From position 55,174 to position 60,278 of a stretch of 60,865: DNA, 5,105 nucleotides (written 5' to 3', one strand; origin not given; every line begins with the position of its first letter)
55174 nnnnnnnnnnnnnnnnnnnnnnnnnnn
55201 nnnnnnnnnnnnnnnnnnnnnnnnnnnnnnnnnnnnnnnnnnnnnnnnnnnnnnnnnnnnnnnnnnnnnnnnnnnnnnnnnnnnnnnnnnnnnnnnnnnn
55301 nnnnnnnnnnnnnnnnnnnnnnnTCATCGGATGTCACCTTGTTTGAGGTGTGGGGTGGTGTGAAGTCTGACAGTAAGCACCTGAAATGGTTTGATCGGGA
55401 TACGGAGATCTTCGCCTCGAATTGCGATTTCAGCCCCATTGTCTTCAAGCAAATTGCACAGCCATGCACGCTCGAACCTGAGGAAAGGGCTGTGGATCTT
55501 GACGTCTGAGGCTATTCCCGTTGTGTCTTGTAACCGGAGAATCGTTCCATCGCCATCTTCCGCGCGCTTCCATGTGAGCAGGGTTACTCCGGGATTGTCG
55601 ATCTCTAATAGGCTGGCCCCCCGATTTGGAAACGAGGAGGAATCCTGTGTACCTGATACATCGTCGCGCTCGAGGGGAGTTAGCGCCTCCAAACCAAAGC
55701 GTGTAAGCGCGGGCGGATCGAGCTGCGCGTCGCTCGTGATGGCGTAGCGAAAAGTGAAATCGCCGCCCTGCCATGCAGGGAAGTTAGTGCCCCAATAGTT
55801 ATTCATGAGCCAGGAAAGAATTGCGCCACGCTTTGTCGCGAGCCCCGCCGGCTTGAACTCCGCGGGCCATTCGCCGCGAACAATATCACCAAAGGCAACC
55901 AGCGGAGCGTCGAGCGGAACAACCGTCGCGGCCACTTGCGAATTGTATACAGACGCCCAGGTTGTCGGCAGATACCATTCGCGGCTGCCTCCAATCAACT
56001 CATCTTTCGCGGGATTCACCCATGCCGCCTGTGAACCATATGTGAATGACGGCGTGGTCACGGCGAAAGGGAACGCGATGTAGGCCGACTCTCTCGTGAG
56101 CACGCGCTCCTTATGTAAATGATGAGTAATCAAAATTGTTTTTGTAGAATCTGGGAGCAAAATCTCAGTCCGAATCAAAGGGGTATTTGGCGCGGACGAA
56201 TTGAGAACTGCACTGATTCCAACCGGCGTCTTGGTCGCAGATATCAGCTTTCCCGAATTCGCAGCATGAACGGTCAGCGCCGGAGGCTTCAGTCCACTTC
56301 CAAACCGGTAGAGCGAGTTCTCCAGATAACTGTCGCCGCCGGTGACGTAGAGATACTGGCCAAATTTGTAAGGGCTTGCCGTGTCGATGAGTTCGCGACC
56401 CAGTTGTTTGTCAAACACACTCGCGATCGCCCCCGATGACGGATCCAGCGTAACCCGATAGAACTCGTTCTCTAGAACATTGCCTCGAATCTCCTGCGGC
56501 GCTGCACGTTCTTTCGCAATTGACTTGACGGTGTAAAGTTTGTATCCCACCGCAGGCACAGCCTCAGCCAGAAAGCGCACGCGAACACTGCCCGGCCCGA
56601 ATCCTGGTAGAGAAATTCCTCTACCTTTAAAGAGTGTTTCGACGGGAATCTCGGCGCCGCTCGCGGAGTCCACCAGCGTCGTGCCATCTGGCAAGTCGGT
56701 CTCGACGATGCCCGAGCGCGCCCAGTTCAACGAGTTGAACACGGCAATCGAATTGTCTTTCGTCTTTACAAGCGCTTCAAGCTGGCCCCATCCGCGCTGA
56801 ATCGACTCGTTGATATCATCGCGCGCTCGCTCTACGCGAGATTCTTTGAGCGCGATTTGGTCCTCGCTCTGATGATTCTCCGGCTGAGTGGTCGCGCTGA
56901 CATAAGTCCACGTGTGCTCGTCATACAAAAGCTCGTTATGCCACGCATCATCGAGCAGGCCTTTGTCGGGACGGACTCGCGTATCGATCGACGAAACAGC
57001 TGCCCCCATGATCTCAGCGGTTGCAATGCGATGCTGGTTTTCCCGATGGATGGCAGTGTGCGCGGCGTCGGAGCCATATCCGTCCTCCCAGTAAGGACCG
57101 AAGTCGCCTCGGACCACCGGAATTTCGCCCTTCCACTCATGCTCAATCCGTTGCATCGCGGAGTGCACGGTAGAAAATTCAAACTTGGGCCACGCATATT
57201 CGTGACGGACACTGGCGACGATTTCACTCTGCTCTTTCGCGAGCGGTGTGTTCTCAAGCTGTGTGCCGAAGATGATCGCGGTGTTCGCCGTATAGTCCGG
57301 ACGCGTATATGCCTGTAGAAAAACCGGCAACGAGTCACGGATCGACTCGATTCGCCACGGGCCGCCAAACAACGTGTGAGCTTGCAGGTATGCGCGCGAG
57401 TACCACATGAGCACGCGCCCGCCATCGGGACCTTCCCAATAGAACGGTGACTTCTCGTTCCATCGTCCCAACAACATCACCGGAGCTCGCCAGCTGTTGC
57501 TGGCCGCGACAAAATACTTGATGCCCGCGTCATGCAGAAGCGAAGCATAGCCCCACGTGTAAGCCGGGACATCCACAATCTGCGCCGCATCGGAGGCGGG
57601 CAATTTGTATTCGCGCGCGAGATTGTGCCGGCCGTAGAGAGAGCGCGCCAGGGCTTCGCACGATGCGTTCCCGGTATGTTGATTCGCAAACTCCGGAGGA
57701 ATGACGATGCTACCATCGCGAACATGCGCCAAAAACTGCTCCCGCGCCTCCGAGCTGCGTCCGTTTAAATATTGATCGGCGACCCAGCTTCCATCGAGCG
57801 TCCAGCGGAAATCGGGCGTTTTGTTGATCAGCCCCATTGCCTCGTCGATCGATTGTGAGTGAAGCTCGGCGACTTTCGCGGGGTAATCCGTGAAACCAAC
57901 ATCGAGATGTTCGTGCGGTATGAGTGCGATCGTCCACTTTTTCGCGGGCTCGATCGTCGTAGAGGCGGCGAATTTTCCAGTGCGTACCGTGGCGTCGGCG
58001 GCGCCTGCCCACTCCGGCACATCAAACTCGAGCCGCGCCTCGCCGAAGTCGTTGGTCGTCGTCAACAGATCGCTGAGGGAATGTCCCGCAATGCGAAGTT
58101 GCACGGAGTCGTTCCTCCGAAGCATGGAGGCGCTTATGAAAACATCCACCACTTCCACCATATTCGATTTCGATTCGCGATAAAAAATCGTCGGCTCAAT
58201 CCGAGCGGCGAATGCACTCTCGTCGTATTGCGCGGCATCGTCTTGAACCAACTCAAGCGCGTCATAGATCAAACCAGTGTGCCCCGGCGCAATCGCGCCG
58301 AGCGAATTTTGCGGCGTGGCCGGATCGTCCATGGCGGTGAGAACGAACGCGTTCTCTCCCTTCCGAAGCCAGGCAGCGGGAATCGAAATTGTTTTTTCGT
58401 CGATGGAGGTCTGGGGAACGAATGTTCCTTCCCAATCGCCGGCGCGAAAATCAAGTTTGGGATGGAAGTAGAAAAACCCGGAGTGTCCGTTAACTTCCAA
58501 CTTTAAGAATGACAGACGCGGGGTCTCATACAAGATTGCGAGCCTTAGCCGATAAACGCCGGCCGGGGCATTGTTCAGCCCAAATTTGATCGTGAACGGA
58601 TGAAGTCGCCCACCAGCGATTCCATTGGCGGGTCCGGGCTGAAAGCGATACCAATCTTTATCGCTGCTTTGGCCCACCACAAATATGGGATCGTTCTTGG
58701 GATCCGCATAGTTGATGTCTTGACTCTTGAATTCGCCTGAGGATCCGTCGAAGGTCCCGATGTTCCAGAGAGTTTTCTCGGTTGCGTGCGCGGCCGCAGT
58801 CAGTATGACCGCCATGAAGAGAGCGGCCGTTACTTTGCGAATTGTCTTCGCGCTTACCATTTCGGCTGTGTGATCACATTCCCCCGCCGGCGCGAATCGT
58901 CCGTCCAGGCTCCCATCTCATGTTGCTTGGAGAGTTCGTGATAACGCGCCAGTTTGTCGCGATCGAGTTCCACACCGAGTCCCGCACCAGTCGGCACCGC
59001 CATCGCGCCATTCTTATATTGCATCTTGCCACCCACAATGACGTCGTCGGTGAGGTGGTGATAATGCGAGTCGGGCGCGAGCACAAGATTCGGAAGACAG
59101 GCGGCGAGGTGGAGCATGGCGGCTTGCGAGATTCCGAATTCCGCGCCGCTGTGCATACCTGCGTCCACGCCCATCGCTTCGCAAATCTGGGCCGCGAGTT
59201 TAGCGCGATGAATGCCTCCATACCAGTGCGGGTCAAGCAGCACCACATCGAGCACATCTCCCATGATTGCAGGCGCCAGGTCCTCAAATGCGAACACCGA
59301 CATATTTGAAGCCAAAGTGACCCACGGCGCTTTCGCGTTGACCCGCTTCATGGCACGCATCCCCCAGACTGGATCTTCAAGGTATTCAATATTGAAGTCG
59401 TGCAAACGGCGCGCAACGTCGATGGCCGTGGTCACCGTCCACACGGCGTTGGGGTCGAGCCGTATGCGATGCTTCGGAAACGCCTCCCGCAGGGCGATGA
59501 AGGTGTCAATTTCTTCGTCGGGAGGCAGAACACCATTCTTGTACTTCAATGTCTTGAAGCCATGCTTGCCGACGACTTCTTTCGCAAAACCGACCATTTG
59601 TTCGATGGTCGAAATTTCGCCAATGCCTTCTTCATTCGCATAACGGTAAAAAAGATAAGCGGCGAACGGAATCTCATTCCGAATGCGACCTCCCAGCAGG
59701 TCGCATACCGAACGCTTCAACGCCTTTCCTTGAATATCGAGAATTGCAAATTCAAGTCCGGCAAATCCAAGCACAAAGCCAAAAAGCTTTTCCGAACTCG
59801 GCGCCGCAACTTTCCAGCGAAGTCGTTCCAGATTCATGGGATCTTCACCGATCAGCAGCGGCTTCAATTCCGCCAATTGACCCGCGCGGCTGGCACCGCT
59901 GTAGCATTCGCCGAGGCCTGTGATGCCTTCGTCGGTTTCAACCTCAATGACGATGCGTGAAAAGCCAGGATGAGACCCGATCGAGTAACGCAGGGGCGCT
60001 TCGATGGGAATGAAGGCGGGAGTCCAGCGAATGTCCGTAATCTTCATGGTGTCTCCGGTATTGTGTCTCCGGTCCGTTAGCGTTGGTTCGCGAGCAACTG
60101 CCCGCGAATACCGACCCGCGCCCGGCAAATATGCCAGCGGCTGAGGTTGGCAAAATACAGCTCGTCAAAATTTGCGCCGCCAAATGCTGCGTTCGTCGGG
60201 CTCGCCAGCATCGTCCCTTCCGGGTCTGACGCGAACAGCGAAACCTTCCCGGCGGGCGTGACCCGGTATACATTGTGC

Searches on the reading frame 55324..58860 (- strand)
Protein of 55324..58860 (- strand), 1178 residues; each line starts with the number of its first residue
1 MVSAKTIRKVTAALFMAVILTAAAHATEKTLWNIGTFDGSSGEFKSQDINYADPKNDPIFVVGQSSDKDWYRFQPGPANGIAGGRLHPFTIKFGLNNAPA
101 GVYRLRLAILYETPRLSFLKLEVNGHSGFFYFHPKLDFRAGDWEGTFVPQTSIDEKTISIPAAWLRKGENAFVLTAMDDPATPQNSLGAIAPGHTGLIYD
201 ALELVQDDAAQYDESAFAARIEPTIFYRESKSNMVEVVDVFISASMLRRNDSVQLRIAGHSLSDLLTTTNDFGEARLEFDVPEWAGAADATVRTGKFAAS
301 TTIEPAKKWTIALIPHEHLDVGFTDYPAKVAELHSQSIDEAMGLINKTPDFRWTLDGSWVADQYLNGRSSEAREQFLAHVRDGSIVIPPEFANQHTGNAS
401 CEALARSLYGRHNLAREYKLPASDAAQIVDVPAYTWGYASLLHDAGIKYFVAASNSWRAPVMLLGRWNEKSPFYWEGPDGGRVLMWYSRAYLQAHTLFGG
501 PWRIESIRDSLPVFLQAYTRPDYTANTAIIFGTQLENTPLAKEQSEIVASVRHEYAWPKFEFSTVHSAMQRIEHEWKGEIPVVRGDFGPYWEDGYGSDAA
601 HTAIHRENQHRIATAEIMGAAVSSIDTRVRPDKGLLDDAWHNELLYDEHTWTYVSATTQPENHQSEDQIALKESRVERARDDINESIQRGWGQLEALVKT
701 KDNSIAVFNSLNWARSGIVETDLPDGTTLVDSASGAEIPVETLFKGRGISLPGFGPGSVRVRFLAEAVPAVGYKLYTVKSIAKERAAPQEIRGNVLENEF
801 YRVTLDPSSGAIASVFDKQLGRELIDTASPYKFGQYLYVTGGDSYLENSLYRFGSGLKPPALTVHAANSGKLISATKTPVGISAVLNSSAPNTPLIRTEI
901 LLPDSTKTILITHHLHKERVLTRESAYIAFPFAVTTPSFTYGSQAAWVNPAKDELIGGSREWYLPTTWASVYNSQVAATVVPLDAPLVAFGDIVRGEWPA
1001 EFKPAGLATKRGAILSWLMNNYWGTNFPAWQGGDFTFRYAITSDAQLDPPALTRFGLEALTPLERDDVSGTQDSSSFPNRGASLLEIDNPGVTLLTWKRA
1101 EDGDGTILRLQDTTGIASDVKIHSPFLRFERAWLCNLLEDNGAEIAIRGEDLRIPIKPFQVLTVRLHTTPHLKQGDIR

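Call 65: search_protein_families(library=pfam, proteins=[window:55324-58860:-], max_evalue=0.00001)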
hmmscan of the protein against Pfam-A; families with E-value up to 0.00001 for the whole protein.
window:55324-58860:- (1178 aa): 3 families
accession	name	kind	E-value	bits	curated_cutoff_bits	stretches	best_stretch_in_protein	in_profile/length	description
PF14683.12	CBM-like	-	8e-19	68.5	27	1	30-204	1-160/160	Polysaccharide lyase family 4, domain III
PF01074.27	Glyco_hydro_38N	-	7.9e-17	62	25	1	310-581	1-259/270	Glycosyl hydrolases family 38 N-terminal domain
PF17677.7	Glyco_hydro38C2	-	2e-12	47.5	22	1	1092-1164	2-72/72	Glycosyl hydrolases family 38 C-terminal beta sandwich domain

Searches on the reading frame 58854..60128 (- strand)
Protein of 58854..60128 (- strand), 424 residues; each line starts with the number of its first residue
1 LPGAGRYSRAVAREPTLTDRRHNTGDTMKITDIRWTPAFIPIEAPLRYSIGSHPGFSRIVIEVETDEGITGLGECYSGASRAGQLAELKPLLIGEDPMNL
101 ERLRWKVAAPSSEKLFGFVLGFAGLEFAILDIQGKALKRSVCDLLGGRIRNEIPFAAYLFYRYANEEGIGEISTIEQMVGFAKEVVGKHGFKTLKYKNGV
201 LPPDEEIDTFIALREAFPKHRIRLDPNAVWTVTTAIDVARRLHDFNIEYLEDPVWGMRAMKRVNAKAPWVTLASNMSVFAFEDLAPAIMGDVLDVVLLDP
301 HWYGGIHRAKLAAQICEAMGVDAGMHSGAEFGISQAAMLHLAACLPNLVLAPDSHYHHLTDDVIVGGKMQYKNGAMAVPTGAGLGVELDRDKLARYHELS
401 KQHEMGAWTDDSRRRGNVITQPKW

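Call 65: search_protein_families(library=pfam, proteins=[window:58854-60128:-], max_evalue=0.00001)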
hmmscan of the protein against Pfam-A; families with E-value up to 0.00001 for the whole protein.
window:58854-60128:- (424 aa): 2 families
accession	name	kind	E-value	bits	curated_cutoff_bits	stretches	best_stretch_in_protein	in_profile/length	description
PF13378.12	MR_MLE_C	-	9.7e-54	182.8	29.4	1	178-391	2-218/219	Enolase C-terminal domain-like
PF02746.21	MR_MLE_N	-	1e-14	55.1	22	1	41-146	12-117/117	Mandelate racemase / muconate lactonizing enzyme, N-terminal domain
